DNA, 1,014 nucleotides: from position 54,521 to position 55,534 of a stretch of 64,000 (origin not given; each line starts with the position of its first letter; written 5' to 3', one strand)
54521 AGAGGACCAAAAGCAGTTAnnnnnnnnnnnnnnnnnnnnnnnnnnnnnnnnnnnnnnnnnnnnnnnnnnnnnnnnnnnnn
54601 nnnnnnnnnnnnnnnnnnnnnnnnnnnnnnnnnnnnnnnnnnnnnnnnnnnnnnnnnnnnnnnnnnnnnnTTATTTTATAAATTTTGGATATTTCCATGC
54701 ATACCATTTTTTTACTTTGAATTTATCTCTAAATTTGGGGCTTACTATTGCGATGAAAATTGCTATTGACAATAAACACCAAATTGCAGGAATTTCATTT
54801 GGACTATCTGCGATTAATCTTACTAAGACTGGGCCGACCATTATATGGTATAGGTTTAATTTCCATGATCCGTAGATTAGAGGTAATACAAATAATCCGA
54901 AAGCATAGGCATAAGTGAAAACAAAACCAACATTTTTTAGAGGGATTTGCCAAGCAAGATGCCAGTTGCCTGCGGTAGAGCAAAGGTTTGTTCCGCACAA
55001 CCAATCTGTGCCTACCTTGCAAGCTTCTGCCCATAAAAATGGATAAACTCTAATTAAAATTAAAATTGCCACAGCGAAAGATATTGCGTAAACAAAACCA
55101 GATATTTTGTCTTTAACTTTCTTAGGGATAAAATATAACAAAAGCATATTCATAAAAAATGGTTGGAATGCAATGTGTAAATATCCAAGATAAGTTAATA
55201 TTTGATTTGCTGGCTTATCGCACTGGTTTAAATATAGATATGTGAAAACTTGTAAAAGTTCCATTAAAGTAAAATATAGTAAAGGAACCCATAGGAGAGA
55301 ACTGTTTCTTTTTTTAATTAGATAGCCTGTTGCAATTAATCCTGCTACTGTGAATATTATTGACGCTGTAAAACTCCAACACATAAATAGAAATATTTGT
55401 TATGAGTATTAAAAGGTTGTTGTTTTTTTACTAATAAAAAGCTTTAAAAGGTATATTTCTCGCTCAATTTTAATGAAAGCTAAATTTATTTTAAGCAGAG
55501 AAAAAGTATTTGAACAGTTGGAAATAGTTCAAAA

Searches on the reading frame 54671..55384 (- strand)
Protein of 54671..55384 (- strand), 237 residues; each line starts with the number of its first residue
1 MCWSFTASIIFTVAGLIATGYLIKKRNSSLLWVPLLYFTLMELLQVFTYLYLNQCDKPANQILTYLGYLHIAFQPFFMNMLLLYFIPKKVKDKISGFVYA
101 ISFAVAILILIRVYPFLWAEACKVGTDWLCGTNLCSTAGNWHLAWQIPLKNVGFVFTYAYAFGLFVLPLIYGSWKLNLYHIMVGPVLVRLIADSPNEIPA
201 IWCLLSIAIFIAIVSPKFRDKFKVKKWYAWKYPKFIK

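Call 81: search_protein_families(library=pfam, proteins=[window:54671-55384:-], max_evalue=0.001)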
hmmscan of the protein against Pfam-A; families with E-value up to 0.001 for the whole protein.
window:54671-55384:- (237 aa): 1 family
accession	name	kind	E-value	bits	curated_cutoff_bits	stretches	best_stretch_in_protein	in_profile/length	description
PF19069.5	DUF5765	-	5.8e-34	116.6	25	1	31-119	2-90/91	Family of unknown function (DUF5765)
